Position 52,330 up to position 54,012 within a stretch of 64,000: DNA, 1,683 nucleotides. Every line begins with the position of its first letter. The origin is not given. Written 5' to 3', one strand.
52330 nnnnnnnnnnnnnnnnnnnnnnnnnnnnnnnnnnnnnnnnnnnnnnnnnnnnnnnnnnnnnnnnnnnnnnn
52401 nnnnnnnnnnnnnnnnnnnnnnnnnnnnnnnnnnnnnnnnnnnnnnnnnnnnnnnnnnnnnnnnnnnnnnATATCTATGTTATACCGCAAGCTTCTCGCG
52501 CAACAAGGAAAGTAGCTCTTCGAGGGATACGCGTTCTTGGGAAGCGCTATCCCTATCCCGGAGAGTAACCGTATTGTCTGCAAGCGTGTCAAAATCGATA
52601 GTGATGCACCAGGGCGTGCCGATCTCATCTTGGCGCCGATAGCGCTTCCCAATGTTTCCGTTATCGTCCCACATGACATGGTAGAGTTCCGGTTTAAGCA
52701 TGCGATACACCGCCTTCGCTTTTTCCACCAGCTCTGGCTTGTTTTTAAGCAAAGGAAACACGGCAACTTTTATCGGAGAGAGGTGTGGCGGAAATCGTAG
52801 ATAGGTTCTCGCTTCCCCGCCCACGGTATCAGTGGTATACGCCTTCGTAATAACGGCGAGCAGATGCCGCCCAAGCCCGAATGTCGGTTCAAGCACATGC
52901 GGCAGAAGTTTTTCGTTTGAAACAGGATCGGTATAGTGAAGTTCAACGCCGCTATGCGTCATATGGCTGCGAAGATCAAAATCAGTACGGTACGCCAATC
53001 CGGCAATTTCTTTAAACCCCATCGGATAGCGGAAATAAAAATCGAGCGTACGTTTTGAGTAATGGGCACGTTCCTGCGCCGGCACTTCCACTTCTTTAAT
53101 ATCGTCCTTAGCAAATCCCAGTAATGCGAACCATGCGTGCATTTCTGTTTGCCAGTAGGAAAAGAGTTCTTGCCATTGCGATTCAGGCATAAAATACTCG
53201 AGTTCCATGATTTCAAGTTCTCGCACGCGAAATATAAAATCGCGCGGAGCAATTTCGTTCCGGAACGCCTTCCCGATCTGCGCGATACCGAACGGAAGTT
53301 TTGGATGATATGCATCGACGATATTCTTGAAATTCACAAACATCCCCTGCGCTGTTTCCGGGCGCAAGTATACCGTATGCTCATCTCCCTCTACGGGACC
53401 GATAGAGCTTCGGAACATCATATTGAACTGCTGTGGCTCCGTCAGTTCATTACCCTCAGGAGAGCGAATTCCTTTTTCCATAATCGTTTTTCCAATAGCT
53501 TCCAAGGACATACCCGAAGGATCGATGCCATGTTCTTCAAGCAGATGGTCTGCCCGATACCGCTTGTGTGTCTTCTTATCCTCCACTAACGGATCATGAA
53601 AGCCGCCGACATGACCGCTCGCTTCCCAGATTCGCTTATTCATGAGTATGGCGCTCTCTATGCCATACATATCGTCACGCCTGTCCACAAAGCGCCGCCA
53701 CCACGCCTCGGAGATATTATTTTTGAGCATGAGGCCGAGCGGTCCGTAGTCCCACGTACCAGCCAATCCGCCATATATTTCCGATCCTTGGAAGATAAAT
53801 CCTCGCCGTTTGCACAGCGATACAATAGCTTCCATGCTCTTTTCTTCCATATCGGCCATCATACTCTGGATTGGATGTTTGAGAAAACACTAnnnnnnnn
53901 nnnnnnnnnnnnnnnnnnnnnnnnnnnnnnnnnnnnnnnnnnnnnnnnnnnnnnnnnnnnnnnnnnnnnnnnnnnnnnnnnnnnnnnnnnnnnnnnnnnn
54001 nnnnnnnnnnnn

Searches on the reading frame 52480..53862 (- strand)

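Call 84: search_protein_families(library=pfam, proteins=[window:52480-53862:-], max_evalue=0.00001)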
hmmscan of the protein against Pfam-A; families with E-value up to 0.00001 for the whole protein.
window:52480-53862:- (460 aa): 2 families
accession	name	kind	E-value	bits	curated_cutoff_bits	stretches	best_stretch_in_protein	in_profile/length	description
PF03129.25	HGTP_anticodon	-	1e-22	80.5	21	1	365-456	1-93/94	Anticodon binding domain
PF00587.30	tRNA-synt_2b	-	5e-12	46.7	29.3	1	160-338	6-176/179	tRNA synthetase class II core domain (G, H, P, S and T)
